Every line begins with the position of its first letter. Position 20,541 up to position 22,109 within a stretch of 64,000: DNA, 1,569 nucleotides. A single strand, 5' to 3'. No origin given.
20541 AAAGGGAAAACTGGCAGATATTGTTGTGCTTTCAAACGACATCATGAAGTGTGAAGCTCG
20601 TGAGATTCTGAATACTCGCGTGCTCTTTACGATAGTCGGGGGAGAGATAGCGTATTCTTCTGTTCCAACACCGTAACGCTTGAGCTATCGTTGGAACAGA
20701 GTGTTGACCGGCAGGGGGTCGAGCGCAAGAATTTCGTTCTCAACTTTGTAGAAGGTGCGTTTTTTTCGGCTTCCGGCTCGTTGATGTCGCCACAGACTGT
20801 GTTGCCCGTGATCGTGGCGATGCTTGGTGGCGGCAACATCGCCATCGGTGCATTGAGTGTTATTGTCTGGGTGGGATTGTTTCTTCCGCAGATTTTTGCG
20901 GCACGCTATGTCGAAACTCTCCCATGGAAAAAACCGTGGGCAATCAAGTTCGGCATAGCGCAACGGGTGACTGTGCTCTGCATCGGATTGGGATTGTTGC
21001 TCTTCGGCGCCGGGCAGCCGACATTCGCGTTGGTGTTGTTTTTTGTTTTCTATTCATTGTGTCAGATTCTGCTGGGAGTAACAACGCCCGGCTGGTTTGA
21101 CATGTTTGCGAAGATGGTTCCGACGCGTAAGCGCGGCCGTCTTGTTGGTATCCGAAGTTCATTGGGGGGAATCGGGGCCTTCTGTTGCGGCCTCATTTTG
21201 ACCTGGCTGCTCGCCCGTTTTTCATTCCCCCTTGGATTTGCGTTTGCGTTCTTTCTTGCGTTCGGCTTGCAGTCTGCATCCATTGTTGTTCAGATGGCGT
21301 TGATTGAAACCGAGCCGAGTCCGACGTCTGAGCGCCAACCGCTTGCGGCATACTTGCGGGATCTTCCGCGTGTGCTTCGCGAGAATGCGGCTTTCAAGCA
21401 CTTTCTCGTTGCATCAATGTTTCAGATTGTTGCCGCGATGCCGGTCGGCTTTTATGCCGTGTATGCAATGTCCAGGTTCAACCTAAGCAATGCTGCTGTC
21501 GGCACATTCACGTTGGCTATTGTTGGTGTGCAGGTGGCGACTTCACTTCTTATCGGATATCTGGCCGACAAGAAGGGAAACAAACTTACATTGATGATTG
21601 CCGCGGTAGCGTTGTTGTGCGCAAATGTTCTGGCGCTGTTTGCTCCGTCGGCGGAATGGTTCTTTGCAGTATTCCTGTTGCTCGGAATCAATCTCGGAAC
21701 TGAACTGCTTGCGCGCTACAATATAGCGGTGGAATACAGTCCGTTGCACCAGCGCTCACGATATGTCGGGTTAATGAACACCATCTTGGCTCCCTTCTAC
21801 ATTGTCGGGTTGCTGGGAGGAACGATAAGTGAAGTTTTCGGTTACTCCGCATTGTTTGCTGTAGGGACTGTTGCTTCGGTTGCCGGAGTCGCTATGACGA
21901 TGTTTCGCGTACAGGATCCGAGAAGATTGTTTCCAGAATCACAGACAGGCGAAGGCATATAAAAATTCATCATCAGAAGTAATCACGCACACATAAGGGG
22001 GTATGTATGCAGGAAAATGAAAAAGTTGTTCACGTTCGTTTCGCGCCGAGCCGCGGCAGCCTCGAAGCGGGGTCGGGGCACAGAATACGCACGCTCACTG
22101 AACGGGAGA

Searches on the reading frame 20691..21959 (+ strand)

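Call 26: search_protein_families(library=pfam, proteins=[window:20691-21959:+])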
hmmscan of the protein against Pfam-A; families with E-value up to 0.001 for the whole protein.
window:20691-21959:+ (423 aa): 2 families
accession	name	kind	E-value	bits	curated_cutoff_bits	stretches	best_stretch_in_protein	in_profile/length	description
PF07690.21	MFS_1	-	1.7e-24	86.9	33.4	2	238-415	2-182/347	Major Facilitator Superfamily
PF13347.12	MFS_2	-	1.6e-05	24.1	27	1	93-337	80-328/427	MFS/sugar transport protein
